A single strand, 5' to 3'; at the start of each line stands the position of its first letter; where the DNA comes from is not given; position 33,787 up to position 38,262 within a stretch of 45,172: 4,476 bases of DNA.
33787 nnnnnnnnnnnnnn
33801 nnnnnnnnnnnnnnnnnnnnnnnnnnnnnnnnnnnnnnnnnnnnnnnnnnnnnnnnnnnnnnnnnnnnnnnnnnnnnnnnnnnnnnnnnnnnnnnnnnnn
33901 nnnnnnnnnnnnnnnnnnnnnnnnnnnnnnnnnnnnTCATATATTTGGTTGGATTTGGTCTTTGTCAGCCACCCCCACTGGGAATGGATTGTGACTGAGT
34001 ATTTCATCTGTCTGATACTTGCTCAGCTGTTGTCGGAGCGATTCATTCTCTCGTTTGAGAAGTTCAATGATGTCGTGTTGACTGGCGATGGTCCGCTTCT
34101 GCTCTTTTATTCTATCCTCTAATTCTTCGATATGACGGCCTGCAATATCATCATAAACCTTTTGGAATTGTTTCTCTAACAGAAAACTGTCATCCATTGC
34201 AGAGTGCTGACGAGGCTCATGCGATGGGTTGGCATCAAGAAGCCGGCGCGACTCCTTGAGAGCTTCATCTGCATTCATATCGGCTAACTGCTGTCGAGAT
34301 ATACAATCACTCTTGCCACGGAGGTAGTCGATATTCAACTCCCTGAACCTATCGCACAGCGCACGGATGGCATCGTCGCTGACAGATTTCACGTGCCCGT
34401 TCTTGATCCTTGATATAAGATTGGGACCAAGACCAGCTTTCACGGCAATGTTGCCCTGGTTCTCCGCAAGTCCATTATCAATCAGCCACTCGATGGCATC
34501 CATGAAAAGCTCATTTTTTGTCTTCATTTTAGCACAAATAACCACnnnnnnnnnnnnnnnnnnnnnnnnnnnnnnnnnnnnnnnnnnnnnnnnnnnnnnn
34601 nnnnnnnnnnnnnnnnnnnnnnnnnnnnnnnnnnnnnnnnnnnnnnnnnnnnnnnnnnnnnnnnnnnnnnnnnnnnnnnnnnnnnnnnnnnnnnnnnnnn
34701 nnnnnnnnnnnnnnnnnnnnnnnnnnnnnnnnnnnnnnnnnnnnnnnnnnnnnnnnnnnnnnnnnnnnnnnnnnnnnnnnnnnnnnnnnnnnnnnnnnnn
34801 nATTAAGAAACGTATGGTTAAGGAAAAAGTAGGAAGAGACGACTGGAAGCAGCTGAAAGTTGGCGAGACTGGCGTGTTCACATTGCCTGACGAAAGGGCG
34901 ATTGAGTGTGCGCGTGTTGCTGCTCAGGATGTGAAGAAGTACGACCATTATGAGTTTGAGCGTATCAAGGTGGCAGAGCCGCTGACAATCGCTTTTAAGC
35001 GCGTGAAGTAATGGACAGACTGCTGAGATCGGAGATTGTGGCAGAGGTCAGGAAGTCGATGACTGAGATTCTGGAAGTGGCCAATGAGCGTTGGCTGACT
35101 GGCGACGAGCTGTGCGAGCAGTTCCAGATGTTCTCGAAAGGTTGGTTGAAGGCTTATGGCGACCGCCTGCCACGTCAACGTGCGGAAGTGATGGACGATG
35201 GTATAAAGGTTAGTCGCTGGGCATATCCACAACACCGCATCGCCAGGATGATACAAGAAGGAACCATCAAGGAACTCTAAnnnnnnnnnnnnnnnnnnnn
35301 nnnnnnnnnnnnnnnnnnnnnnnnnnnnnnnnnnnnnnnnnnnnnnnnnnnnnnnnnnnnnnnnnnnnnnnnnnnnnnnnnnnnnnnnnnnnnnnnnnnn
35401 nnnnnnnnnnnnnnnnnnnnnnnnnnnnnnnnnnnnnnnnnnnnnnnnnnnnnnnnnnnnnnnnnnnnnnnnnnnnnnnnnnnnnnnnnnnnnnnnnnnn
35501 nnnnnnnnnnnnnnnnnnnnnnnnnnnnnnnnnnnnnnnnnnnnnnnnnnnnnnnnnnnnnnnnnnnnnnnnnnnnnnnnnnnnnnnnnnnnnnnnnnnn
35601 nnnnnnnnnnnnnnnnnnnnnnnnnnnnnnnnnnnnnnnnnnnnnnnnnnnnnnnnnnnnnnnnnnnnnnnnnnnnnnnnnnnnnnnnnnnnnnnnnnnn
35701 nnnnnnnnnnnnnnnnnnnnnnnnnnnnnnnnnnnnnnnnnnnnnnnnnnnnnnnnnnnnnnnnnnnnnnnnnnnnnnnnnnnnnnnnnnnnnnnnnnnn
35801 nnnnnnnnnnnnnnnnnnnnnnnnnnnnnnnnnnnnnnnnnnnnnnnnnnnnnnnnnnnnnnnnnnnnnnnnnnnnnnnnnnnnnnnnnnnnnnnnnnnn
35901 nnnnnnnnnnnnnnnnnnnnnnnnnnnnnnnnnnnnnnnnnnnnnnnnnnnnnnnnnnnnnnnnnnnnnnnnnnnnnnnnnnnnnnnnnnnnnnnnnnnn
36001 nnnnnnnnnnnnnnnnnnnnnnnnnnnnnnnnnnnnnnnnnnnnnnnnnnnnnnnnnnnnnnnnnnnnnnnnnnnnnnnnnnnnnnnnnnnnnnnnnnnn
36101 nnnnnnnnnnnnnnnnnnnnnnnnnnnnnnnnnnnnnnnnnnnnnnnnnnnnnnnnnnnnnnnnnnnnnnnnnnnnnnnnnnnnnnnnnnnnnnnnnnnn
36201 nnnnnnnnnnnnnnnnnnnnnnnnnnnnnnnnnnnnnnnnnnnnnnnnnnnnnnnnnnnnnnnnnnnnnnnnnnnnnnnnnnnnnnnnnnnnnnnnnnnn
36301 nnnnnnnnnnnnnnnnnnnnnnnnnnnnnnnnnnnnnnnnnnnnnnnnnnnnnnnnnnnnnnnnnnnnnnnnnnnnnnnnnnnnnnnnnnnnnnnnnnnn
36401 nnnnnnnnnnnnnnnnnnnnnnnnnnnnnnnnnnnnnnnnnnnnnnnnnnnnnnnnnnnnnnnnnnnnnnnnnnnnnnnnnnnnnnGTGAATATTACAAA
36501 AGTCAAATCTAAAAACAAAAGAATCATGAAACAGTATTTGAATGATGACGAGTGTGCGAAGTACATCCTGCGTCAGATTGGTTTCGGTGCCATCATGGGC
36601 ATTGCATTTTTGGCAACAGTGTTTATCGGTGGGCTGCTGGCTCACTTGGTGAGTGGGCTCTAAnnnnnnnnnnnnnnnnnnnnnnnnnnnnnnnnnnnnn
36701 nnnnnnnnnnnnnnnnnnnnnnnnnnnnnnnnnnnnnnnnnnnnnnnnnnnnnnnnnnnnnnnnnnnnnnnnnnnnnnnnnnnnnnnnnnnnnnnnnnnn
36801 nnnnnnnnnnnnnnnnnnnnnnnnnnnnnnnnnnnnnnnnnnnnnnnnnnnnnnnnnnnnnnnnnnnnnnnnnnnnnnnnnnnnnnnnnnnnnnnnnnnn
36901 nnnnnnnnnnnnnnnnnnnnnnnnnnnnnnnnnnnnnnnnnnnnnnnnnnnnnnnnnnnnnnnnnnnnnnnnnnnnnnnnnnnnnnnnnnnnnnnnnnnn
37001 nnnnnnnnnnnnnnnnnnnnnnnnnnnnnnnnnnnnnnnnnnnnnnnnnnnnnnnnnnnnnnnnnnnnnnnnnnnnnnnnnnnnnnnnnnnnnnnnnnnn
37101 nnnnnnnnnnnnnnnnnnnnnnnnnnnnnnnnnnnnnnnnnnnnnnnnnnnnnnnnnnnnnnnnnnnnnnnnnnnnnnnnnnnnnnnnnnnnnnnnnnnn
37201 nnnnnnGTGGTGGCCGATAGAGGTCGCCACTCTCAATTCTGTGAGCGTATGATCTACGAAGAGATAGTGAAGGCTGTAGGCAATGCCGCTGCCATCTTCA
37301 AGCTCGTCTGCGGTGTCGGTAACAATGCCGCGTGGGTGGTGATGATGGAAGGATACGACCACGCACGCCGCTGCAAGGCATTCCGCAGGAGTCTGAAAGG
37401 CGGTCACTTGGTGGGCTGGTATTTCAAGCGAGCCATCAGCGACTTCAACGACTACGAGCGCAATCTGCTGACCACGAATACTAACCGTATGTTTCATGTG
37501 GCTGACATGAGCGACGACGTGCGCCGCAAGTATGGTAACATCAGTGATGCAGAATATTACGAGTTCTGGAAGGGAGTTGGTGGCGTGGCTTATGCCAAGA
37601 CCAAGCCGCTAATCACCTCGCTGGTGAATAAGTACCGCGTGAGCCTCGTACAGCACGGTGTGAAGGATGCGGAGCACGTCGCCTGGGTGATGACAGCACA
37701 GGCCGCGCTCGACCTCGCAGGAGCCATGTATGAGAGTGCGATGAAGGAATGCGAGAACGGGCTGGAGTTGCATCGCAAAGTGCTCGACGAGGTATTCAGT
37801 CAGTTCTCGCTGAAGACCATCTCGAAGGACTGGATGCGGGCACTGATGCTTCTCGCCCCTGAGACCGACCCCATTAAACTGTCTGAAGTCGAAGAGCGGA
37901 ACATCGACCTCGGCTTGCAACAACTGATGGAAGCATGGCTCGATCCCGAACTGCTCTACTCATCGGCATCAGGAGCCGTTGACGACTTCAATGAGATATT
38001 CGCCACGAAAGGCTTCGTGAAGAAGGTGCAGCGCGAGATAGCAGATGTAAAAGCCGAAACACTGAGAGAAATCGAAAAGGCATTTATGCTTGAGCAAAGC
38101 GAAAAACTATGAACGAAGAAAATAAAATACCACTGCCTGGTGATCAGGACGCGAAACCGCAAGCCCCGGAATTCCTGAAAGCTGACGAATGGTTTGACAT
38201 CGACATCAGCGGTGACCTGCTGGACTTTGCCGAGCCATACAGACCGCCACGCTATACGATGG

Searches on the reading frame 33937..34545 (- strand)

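Call 11: search_protein_families(library=pfam, proteins=[window:33937-34545:-], max_evalue=0.01)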
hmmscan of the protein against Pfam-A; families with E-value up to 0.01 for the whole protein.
window:33937-34545:- (202 aa): 2 families
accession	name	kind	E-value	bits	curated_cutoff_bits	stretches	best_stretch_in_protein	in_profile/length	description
PF13443.12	HTH_26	-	0.0089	16.7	22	0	36-65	19-48/63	Cro/C1-type HTH DNA-binding domain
PF09727.14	CortBP2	-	0.0096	16.4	26.9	0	65-176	49-148/187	Cortactin-binding protein-2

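Call 21: search_protein_families(library=phrogs, proteins=[window:33937-34545:-], max_evalue=0.01)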
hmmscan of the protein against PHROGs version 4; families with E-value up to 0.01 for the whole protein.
window:33937-34545:- (202 aa): 4 families
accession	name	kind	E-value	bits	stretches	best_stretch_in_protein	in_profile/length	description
phrog_8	-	transcription regulation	1.2e-06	29.2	1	28-165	171-276/346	transcriptional regulator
phrog_7126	-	DNA, RNA and nucleotide metabolism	0.0017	19.3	1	29-74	32-74/120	HTH DNA binding protein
phrog_20794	-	unknown function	0.0024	18.1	0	50-110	121-179/309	-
phrog_1124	-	transcription regulation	0.0055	17.3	0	26-73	19-65/177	transcriptional regulator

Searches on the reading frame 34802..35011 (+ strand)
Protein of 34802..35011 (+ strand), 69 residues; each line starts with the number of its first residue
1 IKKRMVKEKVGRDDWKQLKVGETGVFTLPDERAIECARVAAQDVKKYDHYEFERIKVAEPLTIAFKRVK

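Call 113: search_protein_families(library=pfam, proteins=[window:34802-35011:+], max_evalue=1)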
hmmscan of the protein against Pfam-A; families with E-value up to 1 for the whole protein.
window:34802-35011:+ (69 aa): 1 family
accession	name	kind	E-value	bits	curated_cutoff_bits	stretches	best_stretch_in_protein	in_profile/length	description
PF21089.3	PKS_DH_N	-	0.17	12.3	27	1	26-64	39-77/103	Polyketide synthase dehydratase domain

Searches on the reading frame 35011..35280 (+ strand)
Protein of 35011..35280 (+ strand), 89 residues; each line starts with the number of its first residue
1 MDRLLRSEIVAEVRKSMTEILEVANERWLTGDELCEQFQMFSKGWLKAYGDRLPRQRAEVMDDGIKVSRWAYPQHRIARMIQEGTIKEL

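Call 113: search_protein_families(library=pfam, proteins=[window:35011-35280:+], max_evalue=1)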
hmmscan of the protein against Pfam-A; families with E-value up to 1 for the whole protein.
window:35011-35280:+ (89 aa): 1 family
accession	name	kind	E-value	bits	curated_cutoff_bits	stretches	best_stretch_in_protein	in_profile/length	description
PF11058.13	Ral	-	0.16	12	25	1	34-79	10-56/66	Antirestriction protein Ral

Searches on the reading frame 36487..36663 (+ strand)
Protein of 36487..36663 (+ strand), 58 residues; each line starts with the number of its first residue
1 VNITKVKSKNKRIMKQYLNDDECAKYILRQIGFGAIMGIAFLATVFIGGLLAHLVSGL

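Call 113: search_protein_families(library=pfam, proteins=[window:36487-36663:+], max_evalue=1)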
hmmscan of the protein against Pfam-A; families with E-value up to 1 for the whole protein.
window:36487-36663:+ (58 aa): 1 family
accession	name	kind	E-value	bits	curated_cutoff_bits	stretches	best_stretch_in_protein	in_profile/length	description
PF00268.27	Ribonuc_red_sm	-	0.27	11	33.6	1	2-44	122-165/281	Ribonucleotide reductase, small chain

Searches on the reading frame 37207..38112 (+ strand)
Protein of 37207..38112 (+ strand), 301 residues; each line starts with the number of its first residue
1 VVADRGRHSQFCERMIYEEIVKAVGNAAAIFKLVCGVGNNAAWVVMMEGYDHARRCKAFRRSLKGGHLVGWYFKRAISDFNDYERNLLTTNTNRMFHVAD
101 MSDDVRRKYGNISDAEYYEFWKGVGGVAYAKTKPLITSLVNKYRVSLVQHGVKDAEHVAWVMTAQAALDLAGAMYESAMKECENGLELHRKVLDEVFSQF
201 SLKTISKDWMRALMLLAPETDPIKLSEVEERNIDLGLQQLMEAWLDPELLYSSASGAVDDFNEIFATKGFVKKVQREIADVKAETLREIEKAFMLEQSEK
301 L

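Call 12: search_protein_families(library=pfam, proteins=[window:37207-38112:+], max_evalue=0.01)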
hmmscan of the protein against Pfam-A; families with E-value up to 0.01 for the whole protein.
window:37207-38112:+ (301 aa): 0 families

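Call 21: search_protein_families(library=phrogs, proteins=[window:37207-38112:+], max_evalue=0.01)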
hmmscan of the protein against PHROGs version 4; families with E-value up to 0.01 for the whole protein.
window:37207-38112:+ (301 aa): 0 families

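Call 55: search_solved_structures(query=window:37249-38112:+, max_evalue=1)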
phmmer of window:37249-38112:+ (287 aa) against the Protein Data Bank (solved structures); distinct sequences matched with E-value up to 1: 2.
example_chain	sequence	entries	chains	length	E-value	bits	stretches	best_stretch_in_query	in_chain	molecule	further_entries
6g2j_e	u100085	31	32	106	0.56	12.6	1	31-90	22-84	NADH dehydrogenase [ubiquinone] iron-sulfur protein 5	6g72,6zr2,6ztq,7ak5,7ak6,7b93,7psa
4v7h_BQ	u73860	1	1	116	0.75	12.2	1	79-157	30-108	60S ribosomal protein L21(A)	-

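Call 64: search_protein_families(library=pfam, proteins=[window:37249-38112:+], max_evalue=5)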
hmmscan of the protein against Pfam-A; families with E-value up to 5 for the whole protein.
window:37249-38112:+ (287 aa): 0 families

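Call 98: find_homologous_proteins(query=window:37249-38109:+, max_evalue=0.001)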
Query window:37249-38109:+ (287 aa): 214 proteins with E <= 0.001 among 1218 candidates; the best 120 are listed.
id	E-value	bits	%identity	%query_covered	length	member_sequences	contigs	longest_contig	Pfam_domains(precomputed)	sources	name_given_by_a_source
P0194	1.9e-169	580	93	97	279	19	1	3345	-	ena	-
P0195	5.9e-169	578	93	97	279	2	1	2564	-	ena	-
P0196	5.3e-168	575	92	97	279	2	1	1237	-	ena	-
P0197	5.7e-168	575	92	96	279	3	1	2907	-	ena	-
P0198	3.5e-167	572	90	97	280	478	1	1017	-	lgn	-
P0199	6.6e-167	572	90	97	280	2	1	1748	-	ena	-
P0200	8.2e-167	571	91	96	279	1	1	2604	-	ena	-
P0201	2.5e-166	570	90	97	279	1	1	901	-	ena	-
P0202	4.3e-166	569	91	97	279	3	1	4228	-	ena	-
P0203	4.2e-165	566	89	97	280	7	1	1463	-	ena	-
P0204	5.6e-165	565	90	97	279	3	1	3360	-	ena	-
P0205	8.8e-165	565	90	97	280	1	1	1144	-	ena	-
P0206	1.6e-164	564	90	96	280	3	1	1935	-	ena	-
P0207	2.1e-164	563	90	96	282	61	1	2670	-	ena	-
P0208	5.0e-164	562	88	97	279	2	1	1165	-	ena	-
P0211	1.7e-163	560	88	97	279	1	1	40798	-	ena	-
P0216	7.1e-161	552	88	97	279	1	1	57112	-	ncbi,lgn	-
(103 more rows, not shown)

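Call 99: find_encoding_contigs(protein=P0216, flank=10000, max_places=1)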
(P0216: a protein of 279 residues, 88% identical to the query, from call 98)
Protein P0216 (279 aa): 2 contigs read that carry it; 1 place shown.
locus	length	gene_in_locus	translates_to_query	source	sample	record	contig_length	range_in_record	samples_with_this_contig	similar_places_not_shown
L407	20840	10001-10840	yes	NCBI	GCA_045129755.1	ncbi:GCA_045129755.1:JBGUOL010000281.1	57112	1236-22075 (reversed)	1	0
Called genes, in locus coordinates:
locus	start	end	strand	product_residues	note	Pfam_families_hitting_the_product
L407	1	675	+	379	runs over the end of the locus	PF00078:RVT_1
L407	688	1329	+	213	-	-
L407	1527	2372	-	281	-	-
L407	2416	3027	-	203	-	PF08797:HIRAN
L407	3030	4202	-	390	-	PF17293:Arm-DNA-bind_5 (weak), PF13102:Phage_int_SAM_5, PF00589:Phage_integrase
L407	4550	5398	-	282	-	-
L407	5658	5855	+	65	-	-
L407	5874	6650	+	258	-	PF09669:Phage_pRha, PF03374:ANT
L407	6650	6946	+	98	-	-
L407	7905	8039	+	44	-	-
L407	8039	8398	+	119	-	-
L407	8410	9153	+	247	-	-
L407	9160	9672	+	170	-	-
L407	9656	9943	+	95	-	-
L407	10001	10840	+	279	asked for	-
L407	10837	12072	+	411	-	PF13481:AAA_25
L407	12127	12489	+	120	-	-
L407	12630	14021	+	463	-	PF01807:Zn_ribbon_DnaG, PF19898:DUF6371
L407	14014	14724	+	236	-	-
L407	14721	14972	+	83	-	-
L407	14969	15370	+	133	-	-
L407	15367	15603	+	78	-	-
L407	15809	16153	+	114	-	-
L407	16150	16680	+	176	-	-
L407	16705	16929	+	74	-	-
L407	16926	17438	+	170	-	PF01844:HNH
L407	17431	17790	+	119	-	-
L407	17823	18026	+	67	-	-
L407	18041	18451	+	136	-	-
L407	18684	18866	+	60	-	-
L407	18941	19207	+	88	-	-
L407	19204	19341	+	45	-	-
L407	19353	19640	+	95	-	-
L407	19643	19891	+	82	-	PF12844:HTH_19, PF13560:HTH_31, PF13443:HTH_26 (weak), PF01381:HTH_3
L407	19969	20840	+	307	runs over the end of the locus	PF00438:S-AdoMet_synt_N (weak)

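Call 100: find_encoding_contigs(protein=P0211, flank=10000, max_places=1)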
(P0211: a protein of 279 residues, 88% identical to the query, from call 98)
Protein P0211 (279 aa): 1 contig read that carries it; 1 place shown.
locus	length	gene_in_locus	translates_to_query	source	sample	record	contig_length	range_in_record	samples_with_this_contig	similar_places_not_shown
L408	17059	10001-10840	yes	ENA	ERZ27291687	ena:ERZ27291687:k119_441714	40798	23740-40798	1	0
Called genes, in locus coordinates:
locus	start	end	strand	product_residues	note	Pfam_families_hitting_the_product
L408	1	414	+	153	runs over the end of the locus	PF06199:Phage_tail_2 (weak)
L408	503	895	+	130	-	-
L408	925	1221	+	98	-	-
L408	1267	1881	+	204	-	-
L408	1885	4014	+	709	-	-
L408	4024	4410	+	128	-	-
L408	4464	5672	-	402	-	PF13102:Phage_int_SAM_5 (weak), PF00589:Phage_integrase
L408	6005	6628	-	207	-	-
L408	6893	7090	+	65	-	-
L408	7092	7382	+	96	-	-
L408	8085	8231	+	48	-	-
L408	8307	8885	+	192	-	-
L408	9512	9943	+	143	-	PF11325:DUF3127 (weak)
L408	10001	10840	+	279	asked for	-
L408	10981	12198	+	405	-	PF13481:AAA_25 (weak)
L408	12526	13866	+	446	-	PF01807:Zn_ribbon_DnaG, PF19898:DUF6371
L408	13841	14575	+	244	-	-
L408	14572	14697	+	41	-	-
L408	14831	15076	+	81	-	-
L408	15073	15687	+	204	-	-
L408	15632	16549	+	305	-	PF01507:PAPS_reduct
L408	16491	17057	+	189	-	?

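Call 110: predict_structure(alignment_id=A2)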
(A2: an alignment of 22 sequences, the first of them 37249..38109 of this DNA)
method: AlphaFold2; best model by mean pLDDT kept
length: 287 residues; sequences in the alignment: 22
mean_pLDDT: 82.7   pTM: 0.83
mean pLDDT of the five models: 82.7, 78.6, 75.9, 74.9, 74.8
residues with pLDDT >= 90: 102; 70-90: 142; 50-70: 42; < 50: 1
segments of 3 or more residues with pLDDT < 50: none
pLDDT, mean of each block of 10 residues (from residue 1): 80 79 84 97 92 91 89 67 71 73 77 86 96 95 97 92 88 88 82 93 88 91 88 69 58 71 79 73 58
secondary structure, 60 per line:
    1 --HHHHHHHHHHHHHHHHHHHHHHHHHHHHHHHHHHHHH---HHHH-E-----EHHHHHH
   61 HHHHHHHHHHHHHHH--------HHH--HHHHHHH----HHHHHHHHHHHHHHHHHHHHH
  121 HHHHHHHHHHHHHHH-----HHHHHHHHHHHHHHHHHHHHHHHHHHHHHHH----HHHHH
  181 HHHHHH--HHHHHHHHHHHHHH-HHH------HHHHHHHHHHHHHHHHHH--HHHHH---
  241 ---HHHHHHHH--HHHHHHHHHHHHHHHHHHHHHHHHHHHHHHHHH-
elements in order: H3-39 H43-46 H55-75 H89-95 H100-135 H141-171 H176-186 H189-202 H213-230 H233-237 H244-251 H254-286

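Call 112: fold_search(model_id=the predicted structure, library=pdb)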
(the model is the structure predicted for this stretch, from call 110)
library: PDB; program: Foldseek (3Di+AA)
matches with E <= 10: 593; with E <= 0.001: 0
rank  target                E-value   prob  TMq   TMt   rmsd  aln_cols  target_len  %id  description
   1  5hu6_D                8.0e-02  0.33  0.20  0.21  32.0       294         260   14  Structure of the T. brucei haptoglobin-haemoglobin receptor bound to human haptolgobin-haemoglobin (released 2016-03-02)
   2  8fed_J                9.1e-02  0.20  0.15  0.16  21.2       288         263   12  Structure of Mce1-LucB complex from Mycobacterium smegmatis (Map1) (released 2023-02-22)
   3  7zjr                  9.5e-02  0.28  0.18  0.18  22.8       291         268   16  X-ray structure of the periplasmic region of PilJ from P. aeruginosa (released 2022-04-27)
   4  7rtw_A                1.1e-01  0.18  0.16  0.13  32.2       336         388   12  Cryo-EM structure of a TTYH3 cis-dimer (released 2021-08-25)
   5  5vju                  1.1e-01  0.28  0.17  0.22  24.8       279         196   10  De Novo Photosynthetic Reaction Center Protein Variant Equipped with His-Tyr H-bond, Heme B, and Cd(II) ions (released 2018-04-25)
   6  6bmi_A                1.3e-01  0.18  0.18  0.15  20.0       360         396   12  Crystal Structure of GltPh R397C in complex with L-Serine (released 2018-01-17)
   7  8wdf                  1.4e-01  0.23  0.18  0.19  24.4       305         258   13  Chemoreceptor PilJ from Pseudomonas aeruginosa PA14 (released 2024-07-24)
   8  5k3g_A                2.3e-01  0.12  0.16  0.09  19.9       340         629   12  Crystals structure of Acyl-CoA oxidase-1 in Caenorhabditis elegans, Apo form-I (released 2016-08-24)
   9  9p94_R                2.8e-01  0.13  0.15  0.14  16.6       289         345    9  Cryo-EM structure of the PAC1sR-PACAP27-Gs complex (released 2025-11-19)
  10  6h2f_E                2.8e-01  0.07  0.13  0.12  35.9       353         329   11  Structure of the pre-pore AhlB of the tripartite alpha-pore forming toxin, AHL, from Aeromonas hydrophila. (released 2019-07-10)
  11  6h2f_A                3.0e-01  0.08  0.13  0.12  34.7       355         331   12  Structure of the pre-pore AhlB of the tripartite alpha-pore forming toxin, AHL, from Aeromonas hydrophila. (released 2019-07-10)
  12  7ek1                  3.5e-01  0.15  0.17  0.16  24.0       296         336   13  Cryo-EM structure of VCCN1 in detergent (released 2022-04-06)
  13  6bav_A                3.5e-01  0.12  0.18  0.14  19.4       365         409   10  Crystal Structure of GltPh R397C in complex with S-Benzyl-L-Cysteine (released 2018-01-17)
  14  7p5j_A                3.5e-01  0.09  0.14  0.11  33.5       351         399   12  Cryo-EM structure of human TTYH1 in GDN (released 2021-08-11)
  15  6bat_A                4.1e-01  0.10  0.17  0.14  21.1       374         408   12  Crystal Structure of Wild-Type GltPh in complex with L-aspartate (released 2018-01-17)
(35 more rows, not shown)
